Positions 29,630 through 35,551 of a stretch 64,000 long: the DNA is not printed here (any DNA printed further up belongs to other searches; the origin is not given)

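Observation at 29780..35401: Giant ~1873-aa protein with mixed repeat architecture: candidate secreted or membrane-inserting effector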

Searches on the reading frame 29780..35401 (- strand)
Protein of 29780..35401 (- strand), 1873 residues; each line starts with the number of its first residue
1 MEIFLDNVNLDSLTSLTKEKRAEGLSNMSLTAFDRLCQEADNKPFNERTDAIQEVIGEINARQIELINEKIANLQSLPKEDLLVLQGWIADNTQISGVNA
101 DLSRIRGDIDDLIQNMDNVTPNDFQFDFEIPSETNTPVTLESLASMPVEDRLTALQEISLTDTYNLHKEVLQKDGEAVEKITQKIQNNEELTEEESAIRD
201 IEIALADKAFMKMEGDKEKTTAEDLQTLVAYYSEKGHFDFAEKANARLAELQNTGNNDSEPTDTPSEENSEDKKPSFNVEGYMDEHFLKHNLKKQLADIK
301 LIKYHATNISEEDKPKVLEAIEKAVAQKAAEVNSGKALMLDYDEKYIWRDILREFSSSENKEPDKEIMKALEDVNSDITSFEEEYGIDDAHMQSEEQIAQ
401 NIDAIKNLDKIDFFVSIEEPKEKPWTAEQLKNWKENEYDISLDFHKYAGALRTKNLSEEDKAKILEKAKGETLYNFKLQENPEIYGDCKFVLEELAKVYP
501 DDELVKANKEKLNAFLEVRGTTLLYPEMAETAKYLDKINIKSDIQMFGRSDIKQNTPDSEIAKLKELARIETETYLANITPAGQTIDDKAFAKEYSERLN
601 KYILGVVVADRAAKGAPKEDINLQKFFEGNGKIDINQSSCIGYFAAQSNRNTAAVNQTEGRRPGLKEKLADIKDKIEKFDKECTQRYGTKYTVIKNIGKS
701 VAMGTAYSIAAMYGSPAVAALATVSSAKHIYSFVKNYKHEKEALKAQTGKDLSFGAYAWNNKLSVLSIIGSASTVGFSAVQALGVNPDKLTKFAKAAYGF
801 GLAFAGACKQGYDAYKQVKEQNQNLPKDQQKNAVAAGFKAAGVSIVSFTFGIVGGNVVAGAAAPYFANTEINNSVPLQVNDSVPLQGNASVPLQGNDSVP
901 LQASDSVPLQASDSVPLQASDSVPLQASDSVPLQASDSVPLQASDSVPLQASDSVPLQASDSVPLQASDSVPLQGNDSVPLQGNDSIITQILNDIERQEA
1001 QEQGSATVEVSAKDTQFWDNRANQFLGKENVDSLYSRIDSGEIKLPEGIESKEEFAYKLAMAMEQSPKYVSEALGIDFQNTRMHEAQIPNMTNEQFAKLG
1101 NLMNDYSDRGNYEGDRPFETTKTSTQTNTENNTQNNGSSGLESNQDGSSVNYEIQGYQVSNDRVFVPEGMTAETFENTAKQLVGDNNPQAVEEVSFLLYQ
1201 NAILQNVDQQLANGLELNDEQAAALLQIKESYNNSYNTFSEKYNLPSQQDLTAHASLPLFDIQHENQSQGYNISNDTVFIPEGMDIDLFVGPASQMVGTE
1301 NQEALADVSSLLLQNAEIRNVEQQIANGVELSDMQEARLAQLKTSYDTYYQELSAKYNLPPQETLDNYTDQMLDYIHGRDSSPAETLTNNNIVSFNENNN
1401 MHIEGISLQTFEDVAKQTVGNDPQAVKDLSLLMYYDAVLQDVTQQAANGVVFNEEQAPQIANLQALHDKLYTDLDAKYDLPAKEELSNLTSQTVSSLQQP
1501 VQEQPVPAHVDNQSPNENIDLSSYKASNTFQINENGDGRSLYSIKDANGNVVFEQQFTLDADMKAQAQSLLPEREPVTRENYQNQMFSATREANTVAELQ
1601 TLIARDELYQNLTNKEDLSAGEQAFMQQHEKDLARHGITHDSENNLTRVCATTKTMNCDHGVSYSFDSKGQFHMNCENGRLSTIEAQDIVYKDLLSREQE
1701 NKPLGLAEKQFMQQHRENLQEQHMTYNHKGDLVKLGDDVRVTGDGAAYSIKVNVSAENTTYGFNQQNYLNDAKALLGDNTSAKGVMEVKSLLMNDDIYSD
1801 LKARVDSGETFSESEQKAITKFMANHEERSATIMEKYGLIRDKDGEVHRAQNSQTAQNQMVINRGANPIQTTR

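Call 3: search_protein_families(library=pfam, proteins=[window:29780-35401:-], max_evalue=0.1)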
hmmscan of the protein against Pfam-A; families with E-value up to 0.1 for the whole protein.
window:29780-35401:- (1873 aa): 1 family
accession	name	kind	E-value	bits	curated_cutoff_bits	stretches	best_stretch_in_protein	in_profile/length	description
PF02389.20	Cornifin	-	0.06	14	34.8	0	881-965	35-119/135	Cornifin (SPRR) family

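Call 6: find_homologous_proteins(query=window:29780-35401:-, max_evalue=0.001)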
Query window:29780-35401:- (1873 aa): 1 proteins with E <= 0.001 among 8000 candidates.
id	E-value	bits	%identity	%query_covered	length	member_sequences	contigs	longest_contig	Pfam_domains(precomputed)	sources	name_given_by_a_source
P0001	0.0e+0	4131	100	100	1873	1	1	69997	-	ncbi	-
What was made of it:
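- Checked: The public protein record is also 1873 aa (call 6).
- Tried and rejected: Whole-protein homology search (call 6).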

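Call 9: find_encoding_contigs(protein=P0001, flank=10000, max_places=6)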
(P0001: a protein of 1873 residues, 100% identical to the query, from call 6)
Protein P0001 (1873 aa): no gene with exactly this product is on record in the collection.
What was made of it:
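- Tried and rejected: Look-up of the encoding contig (call 9).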

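Call 10: list_cluster_members(proteins=[P0001])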
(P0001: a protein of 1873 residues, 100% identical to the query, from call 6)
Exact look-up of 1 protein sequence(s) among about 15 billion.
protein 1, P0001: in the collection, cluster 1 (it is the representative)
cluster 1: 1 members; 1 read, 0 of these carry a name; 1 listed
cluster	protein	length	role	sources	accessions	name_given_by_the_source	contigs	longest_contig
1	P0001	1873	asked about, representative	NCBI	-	-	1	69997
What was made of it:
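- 29780..35401 (-): Complete CDS, 1873 aa plus stop. This is the founding member examined here of an orphan family of gut alphaproteobacterial giant proteins. Identical 1873-aa protein in NCBI (calls 6, 10).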

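Call 11: find_related_loci(query=window:29780-35401:-, collection=genome_contigs, flank=10000)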
Query window:29780-35401:- (1873 aa) in genome_contigs; peptide patterns used: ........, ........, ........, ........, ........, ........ (x = any residue, [..] = any of these).
7 stretches matched a pattern; 2 encode a relative of the query (tblastn E <= 1e-3); 1 distinct loci.
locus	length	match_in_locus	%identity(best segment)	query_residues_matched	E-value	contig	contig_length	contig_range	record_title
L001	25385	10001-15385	84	1-1873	0e+0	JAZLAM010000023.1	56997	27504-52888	MAG: Alphaproteobacteria bacterium isolate T1900045076_TC20190070.MAGScoT_cleanbin_000006 SGB_4637_k141_2654995, whole g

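Call 20: search_protein_families(library=ncbifam, proteins=[window:29780-35401:-], max_evalue=0.01)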
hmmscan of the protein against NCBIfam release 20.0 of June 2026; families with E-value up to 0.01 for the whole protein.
window:29780-35401:- (1873 aa): 0 families

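Call 21: search_protein_families(library=phrogs, proteins=[window:29780-35401:-], max_evalue=0.1)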
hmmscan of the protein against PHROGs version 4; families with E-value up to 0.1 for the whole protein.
window:29780-35401:- (1873 aa): 2 families
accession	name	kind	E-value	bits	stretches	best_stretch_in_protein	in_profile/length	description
phrog_38051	-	unknown function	0.05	15.2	0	1674-1708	23-56/67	-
phrog_20196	-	unknown function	0.075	14.4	0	345-406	13-74/88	-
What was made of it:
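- On Any curated protein family (Pfam-A, NCBIfam, PHROGs): PHROGs gave E >= 0.05 (call 21).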

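Call 22: search_solved_structures(query=window:29780-35401:-, max_evalue=1)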
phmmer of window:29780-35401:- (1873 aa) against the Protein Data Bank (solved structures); distinct sequences matched with E-value up to 1: 2.
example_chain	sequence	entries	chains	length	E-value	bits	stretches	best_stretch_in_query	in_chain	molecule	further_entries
6y7o_A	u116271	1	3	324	0.083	13.7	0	885-995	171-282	Tako8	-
6g6m_A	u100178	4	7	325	0.083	13.7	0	885-992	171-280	Tako8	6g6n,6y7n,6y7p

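Call 52: search_protein_families(library=pfam, alignment_id=A5, max_evalue=0.01)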
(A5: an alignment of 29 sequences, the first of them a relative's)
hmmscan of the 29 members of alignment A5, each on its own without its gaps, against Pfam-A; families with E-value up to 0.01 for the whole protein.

A. member 1, P0001 (1873 aa): 0 families

B. families by the number of members that match (of 29 scanned): 3 families
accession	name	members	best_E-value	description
PF09406.16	DUF2004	1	0.00065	Protein of unknown function (DUF2004)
PF01763.21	Herpes_UL6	1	0.0077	Herpesvirus UL6 like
PF03232.19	COQ7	1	0.0095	Ubiquinone biosynthesis protein COQ7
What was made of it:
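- On Any curated protein family (Pfam-A, NCBIfam, PHROGs): All 29 relatives had no Pfam hit below E 6e-4, and no family matched more than one member (call 52).
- On RTX / T1SS substrates: No RTX-repeat (HemolysinCabind) family was reported in the target or its relatives (calls 3, 52).
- On PodJ / TolA / TonB-like envelope anchors: No such Pfam domains were found (calls 3, 52).
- Closest known: PodJ-type polarity/envelope factors of Alphaproteobacteria. Different: No sequence or profile similarity was found, and no Pfam or NCBIfam hit appeared at all (calls 3, 20, 52).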
